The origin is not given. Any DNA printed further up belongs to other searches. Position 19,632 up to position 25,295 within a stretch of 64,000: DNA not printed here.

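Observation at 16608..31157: lexA, two giant secreted C25/PorU-like genes and a DnaE2-like polymerase are packed as one apparent operon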

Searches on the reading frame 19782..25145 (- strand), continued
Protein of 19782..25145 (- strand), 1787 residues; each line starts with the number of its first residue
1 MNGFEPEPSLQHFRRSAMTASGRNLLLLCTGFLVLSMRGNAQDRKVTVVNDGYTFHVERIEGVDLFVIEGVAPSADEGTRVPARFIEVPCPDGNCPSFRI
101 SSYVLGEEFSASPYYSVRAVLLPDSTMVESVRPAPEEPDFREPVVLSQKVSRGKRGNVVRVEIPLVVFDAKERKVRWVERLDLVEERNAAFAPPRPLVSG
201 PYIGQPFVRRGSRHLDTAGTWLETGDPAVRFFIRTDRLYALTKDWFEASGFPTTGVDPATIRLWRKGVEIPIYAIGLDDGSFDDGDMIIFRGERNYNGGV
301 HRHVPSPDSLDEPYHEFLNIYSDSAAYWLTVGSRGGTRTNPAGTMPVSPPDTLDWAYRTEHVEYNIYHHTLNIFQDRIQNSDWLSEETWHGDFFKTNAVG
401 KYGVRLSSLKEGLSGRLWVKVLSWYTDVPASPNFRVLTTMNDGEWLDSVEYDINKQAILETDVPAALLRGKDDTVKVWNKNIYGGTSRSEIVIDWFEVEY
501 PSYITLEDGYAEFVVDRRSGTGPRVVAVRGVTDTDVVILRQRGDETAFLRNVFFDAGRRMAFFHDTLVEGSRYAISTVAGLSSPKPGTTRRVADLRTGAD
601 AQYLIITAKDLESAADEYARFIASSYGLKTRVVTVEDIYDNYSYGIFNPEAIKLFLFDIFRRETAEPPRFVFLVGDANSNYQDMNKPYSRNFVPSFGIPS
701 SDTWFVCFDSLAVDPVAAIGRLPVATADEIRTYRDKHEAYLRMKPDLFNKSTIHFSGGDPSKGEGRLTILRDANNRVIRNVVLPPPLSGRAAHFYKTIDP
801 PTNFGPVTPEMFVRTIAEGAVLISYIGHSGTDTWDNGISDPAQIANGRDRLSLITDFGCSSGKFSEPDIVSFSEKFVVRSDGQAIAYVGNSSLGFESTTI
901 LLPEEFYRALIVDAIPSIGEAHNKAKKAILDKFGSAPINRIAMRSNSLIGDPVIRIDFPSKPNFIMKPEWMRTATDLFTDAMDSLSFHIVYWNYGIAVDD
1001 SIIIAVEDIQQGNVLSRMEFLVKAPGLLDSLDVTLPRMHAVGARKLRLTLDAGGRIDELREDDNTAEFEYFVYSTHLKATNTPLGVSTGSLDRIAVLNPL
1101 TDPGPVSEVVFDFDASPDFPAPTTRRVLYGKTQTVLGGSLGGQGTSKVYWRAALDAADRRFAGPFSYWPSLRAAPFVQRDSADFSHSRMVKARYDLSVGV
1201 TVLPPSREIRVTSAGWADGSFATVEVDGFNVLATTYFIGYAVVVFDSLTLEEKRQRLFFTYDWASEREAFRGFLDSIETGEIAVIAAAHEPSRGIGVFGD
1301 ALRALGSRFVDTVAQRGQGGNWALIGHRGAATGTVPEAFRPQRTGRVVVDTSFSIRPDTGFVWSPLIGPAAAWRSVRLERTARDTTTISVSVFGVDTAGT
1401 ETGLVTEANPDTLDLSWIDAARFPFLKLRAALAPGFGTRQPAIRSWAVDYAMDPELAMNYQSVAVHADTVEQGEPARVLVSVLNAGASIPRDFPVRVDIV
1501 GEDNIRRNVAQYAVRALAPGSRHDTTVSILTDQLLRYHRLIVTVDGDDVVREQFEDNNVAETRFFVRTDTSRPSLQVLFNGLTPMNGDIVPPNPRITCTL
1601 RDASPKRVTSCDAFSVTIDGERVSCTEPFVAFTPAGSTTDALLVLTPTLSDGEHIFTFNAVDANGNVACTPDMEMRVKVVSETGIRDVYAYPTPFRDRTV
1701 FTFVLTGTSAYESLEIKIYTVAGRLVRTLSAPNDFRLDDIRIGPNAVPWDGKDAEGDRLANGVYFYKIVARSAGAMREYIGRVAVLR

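Call 29: find_related_loci(query=A1, collection=genome_contigs, flank=10000)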
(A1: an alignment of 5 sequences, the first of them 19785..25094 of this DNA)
Query A1 (1770 aa) in genome_contigs; peptide patterns used: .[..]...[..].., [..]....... (x = any residue, [..] = any of these).
598 stretches matched a pattern (row limit reached: there are more); 533 encode a relative of the query (tblastn E <= 1e-3); the best 80 are kept; 78 distinct loci.
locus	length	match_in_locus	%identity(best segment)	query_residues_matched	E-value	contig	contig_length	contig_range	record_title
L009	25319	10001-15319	56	1-1770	0e+0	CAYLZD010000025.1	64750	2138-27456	MAG TPA_asm: uncultured Chromatiales bacterium isolate binchicken_co22_119 genome assembly, contig: NODE_485_length_6475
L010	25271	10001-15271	39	2-1769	0e+0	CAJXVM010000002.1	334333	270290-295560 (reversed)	MAG TPA_asm: uncultured Ignavibacteria bacterium isolate SRR6201696_bin.5_MetaBAT_v2.12.1_MAG genome assembly, contig: N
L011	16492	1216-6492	39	9-1770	0e+0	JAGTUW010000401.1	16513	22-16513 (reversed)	MAG: Bacteroidetes bacterium isolate SH-MAG12 SH-MAG12_contig_000401, whole genome shotgun sequence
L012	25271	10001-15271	45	8-1770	0e+0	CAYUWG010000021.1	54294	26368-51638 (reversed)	MAG TPA_asm: uncultured Chromatiales bacterium isolate SRP093185_co1_160 genome assembly, contig: NODE_229_length_54294_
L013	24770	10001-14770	50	177-1770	0e+0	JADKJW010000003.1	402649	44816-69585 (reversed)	MAG: Ignavibacteria bacterium isolate Vibo_18-Q3-R45-57_BATAC.435 tig00002518-10-4011560, whole genome shotgun sequence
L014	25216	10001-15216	45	24-1770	0e+0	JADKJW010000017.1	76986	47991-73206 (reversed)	MAG: Ignavibacteria bacterium isolate Vibo_18-Q3-R45-57_BATAC.435 tig00010801-10-767500, whole genome shotgun sequence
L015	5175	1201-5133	41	198-1512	0e+0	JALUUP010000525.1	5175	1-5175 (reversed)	MAG: Bacteroidetes bacterium isolate 128-326_metabat1_scaf2bin.027 128-326_scaffold_9470_c1, whole genome shotgun sequen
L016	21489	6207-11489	41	8-1770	0e+0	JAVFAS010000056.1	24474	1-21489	MAG: Bacteroidota bacterium isolate BF4_97 NODE_6080_length_24474_cov_7.967881_Biofilm4, whole genome shotgun sequence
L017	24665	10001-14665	35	198-1770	0e+0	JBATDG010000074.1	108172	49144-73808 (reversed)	MAG: Bacteroidota bacterium isolate MFD10475_ilm_asm_bin42 k127_70613, whole genome shotgun sequence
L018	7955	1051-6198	30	63-1770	0e+0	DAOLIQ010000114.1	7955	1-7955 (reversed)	MAG TPA_asm: Ignavibacteriaceae bacterium isolate AMR_MDS_0288 NODE_1183_length_7955_cov_8.627848, whole genome shotgun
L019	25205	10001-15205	29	29-1767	0e+0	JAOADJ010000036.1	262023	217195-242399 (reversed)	MAG: Melioribacteraceae bacterium isolate SKW230 k141_1316725, whole genome shotgun sequence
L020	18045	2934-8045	30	64-1770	0e+0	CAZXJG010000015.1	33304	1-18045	MAG TPA_asm: uncultured Melioribacteraceae bacterium isolate binchicken_co159_36 genome assembly, contig: NODE_336_lengt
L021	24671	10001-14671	31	199-1770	0e+0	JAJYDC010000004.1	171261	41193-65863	MAG: Bacteroidetes bacterium isolate BP9.bin83 NODE_79_length_171261_cov_4.524460, whole genome shotgun sequence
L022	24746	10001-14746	30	191-1770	0e+0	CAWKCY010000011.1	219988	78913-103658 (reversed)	MAG: uncultured Ignavibacteriales bacterium isolate MFD05442.bin.1.350 genome assembly, contig: contig_28880, whole geno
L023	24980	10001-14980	30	135-1770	0e+0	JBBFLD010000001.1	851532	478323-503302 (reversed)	MAG: Melioribacteraceae bacterium isolate Uz-U4-16 NODE_1_length_851532_cov_10.835432, whole genome shotgun sequence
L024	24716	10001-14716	28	200-1770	0e+0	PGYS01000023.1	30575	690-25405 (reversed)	MAG: Ignavibacteriae bacterium HGW-Ignavibacteriae-3 bjp_ig2158_scaffold_533, whole genome shotgun sequence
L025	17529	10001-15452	29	199-1770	0e+0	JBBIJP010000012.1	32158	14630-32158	MAG: Ignavibacterium sp. isolate ESF170215_bin_165 NODE_467_length_32158_cov_7.291593, whole genome shotgun sequence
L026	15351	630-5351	30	195-1770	0e+0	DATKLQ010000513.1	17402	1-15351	MAG TPA_asm: Ignavibacteriaceae bacterium isolate SMAG_U14689 k141_884021, whole genome shotgun sequence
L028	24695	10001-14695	29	204-1770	0e+0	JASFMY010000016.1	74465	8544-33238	MAG: Ignavibacteria bacterium isolate D0817S12remetaG_Bin_1194 D0817S12remetaG_FD_scaffold_17_c1, whole genome shotgun s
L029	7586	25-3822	33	507-1770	0e+0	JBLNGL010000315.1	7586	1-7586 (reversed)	MAG: Ignavibacteria bacterium isolate MAG21 PRJNA1031785_bin8_renamed_314, whole genome shotgun sequence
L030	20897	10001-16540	32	204-1770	0e+0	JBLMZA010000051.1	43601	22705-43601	MAG: Acidobacteriota bacterium isolate MAG215 PRJNA951521_bin70_renamed_50, whole genome shotgun sequence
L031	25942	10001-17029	29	28-1770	0e+0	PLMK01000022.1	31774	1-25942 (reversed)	MAG: Ignavibacteriae bacterium isolate fen_1300 73.20120800_E3D.21_contig_9721, whole genome shotgun sequence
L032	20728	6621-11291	33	193-1766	0e+0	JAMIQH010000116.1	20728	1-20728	MAG: Bacteroidota bacterium isolate RA_AS_metabat.63 k201_276758, whole genome shotgun sequence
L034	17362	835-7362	30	203-1770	5e-178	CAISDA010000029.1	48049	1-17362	MAG: uncultured Ignavibacteriae bacterium isolate MJ-time_bin-6381 genome assembly, contig: bin-6381:29/89, whole genome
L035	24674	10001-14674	31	198-1770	0e+0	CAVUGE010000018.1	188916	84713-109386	MAG: uncultured Bacteroidetes bacterium isolate MFD02416.bin.2.156 genome assembly, contig: contig_34473, whole genome s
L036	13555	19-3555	33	584-1770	0e+0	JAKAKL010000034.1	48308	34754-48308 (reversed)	MAG: Bacteroidetes bacterium isolate WY4.bin70 NODE_804_length_48308_cov_2.204956, whole genome shotgun sequence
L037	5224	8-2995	32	765-1770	8e-163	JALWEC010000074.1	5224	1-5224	MAG: Melioribacteraceae bacterium isolate T11_metabat1_scaf2bin.052 T11_NODE_13104_length_5224_cov_2.504807, whole genom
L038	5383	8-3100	32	729-1770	2e-161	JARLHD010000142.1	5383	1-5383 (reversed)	MAG: Ignavibacteriaceae bacterium isolate MAG_CO62 MetaCoAG_Bin_62_Oxic_k141_496146, whole genome shotgun sequence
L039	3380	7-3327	31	673-1770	4e-167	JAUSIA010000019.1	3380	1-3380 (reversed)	MAG: Ignavibacteria bacterium isolate E14_metabat.bin.218 E14_k141_7709, whole genome shotgun sequence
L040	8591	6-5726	32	477-1770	3e-157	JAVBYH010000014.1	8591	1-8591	MAG: Bacteroidota bacterium isolate GS28 3783, whole genome shotgun sequence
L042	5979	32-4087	30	413-1770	6e-154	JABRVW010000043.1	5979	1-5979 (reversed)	MAG: Ignavibacterium sp. isolate MAG-04r c_000000003077, whole genome shotgun sequence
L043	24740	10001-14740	30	192-1770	0e+0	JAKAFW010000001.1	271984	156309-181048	MAG: Bacteroidetes bacterium isolate WY2.bin135 NODE_34_length_271984_cov_3.896747, whole genome shotgun sequence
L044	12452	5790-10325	29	240-1770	2e-151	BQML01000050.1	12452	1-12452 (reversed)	MAG: Bacteroidia bacterium HBSIN02 DNA, sequence050, whole genome shotgun sequence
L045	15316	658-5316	28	199-1770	9e-151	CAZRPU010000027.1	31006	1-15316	MAG TPA_asm: uncultured Ignavibacteriaceae bacterium isolate SRP237561_co1_256 genome assembly, contig: NODE_2137_length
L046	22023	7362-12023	28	199-1770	2e-146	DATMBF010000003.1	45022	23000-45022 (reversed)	MAG TPA_asm: Bacteroidota bacterium isolate SMAG_U13346 k141_397679, whole genome shotgun sequence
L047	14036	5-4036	29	425-1770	1e-144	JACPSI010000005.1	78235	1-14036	MAG: Ignavibacteriales bacterium isolate NC_groundwater_701_Ag_S-0.2um_50_10 S36_SO-2_scaffold_26135, whole genome shotg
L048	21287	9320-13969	28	211-1770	4e-141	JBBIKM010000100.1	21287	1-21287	MAG: bacterium isolate BQS170218_bin_186 NODE_894_length_21287_cov_4.807460, whole genome shotgun sequence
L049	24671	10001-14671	31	199-1770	0e+0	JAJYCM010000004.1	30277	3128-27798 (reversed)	MAG: Bacteroidetes bacterium isolate BP9.bin49 NODE_2505_length_30277_cov_2.047728, whole genome shotgun sequence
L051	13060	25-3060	31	749-1770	7e-139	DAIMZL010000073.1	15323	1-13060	MAG TPA_asm: Melioribacteraceae bacterium isolate CTOTU7585 NODE_6230_length_15323_cov_26.863440, whole genome shotgun s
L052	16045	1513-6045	27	238-1770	1e-138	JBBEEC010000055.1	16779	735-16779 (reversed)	MAG: Bacteroidota bacterium isolate LejiaF_53_86 Lejia_F_4934_length_16779_cov_51, whole genome shotgun sequence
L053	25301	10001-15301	39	1-1770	0e+0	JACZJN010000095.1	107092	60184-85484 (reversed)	MAG: Bacteroidetes bacterium isolate MAG20 bacteria_1_contig_609445, whole genome shotgun sequence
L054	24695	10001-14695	30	198-1770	0e+0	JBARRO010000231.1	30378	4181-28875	MAG: Bacteroidota bacterium isolate MFD13499_ilm_asm_bin40 k127_557564, whole genome shotgun sequence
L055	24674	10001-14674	26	199-1770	2e-126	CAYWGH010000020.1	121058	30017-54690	MAG TPA_asm: uncultured Cytophagia bacterium isolate binchicken_co107_472 genome assembly, contig: NODE_326_length_12105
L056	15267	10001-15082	27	195-1770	6e-111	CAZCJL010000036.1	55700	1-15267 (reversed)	MAG TPA_asm: uncultured Cytophagia bacterium isolate SRP141376_co4_213 genome assembly, contig: NODE_1029_length_55700_c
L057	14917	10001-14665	25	204-1770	7e-106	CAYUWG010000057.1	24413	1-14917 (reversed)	MAG TPA_asm: uncultured Chromatiales bacterium isolate SRP093185_co1_160 genome assembly, contig: NODE_1165_length_24413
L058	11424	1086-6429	25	203-1770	2e-105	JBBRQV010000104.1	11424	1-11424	MAG: Ignavibacteria bacterium isolate metawrap_la1_8 W_la1_8_k141_508626L_11424_cov_9.0000, whole genome shotgun sequenc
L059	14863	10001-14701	25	208-1770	2e-104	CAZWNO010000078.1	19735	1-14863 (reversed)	MAG TPA_asm: uncultured Chromatiales bacterium isolate SRP192927_co6_91 genome assembly, contig: NODE_5979_length_19735_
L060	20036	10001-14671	31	199-1770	0e+0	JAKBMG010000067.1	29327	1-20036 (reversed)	MAG: Bacteroidetes bacterium isolate FK3.bin26 NODE_3040_length_29327_cov_1.368664, whole genome shotgun sequence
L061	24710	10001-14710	31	192-1770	2e-152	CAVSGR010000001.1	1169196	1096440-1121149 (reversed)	MAG: uncultured Ignavibacteria bacterium isolate MFD05684.bin.1.87 genome assembly, contig: contig_11213, whole genome s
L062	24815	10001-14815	23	203-1770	2e-98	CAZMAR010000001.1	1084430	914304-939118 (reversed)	MAG TPA_asm: uncultured Ignavibacteriaceae bacterium isolate binchicken_co135_97 genome assembly, contig: NODE_2_length_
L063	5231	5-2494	28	931-1770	9e-98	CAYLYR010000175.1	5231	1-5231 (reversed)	MAG TPA_asm: uncultured Melioribacter sp. isolate SRP163575_co1_389 genome assembly, contig: NODE_34476_length_5231_cov_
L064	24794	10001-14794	24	190-1770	2e-91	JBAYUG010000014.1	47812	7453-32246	MAG: Candidatus Kapaibacterium sp. isolate SO_2016_LW3_3 scaffold01107_LW162_2016, whole genome shotgun sequence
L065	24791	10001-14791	24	203-1770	3e-92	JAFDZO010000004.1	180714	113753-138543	MAG: Bacteroidetes bacterium isolate SZAS-86 BACT-TMP-12__4__length-180714, whole genome shotgun sequence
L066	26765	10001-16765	31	142-1770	0e+0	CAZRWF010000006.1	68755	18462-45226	MAG TPA_asm: uncultured Chitinophagaceae bacterium isolate SRP287453_co1_101 genome assembly, contig: NODE_563_length_68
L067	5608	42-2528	28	942-1770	1e-85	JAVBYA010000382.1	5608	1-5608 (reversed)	MAG: Bacteroidota bacterium isolate GS21 6097, whole genome shotgun sequence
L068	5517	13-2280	30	1006-1770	2e-83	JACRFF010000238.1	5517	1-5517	MAG: Ignavibacteriales bacterium isolate NC_groundwater_1718_Pr3_B-0.1um_52_8 SR-2_scaffold_141_2450366, whole genome sh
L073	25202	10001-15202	39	27-1770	0e+0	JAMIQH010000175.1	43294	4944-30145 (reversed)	MAG: Bacteroidota bacterium isolate RA_AS_metabat.63 k201_180053, whole genome shotgun sequence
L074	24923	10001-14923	24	204-1770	4e-73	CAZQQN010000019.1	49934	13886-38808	MAG TPA_asm: uncultured Sphingobacteriales bacterium isolate SRP185896_co2_125 genome assembly, contig: NODE_195_length_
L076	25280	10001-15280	29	8-1770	0e+0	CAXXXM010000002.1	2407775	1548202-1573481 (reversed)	MAG: Melioribacteraceae bacterium isolate 19b69164-f2ba-4969-9034-9b84567f6f9b genome assembly, contig: contig_2, whole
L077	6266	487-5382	25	204-1770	6e-70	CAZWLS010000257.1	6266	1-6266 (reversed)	MAG TPA_asm: uncultured Roseivirgaceae bacterium isolate SRP135972_co2_48 genome assembly, contig: NODE_19827_length_626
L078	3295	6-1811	31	1164-1770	4e-70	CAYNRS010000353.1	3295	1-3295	MAG TPA_asm: uncultured Ignavibacteriaceae bacterium isolate binchicken_co21_380 genome assembly, contig: NODE_51215_len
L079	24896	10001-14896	29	204-1770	8e-44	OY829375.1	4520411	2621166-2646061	MAG: Ekhidna sp. isolate 7368ff1e-2d32-42b0-92be-6699bdb098de genome assembly, chromosome: 1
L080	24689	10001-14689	30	201-1770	0e+0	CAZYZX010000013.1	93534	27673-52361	MAG TPA_asm: uncultured Melioribacteraceae bacterium isolate binchicken_co135_200 genome assembly, contig: NODE_531_leng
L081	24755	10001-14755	30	178-1770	0e+0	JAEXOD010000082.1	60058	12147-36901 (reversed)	MAG: Bacteroidetes bacterium isolate OH_HBrB_124 k127_674769, whole genome shotgun sequence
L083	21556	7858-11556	23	586-1770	1e-72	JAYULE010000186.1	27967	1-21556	MAG: Sphingobacteriales bacterium isolate GFS_9309 GFS_9309_185, whole genome shotgun sequence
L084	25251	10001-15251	39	1-1770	0e+0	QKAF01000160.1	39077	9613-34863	MAG: Bacteroidetes bacterium isolate SZUA-365 scaffold_7756, whole genome shotgun sequence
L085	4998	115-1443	35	1325-1770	2e-63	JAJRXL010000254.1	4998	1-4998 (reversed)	MAG: Bacteroidetes bacterium isolate Dive96_bin3.154 k141_1890844, whole genome shotgun sequence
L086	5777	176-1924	31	1182-1770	7e-62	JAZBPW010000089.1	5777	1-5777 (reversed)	MAG: candidate division KSB1 bacterium isolate bin.127 k117_4519081, whole genome shotgun sequence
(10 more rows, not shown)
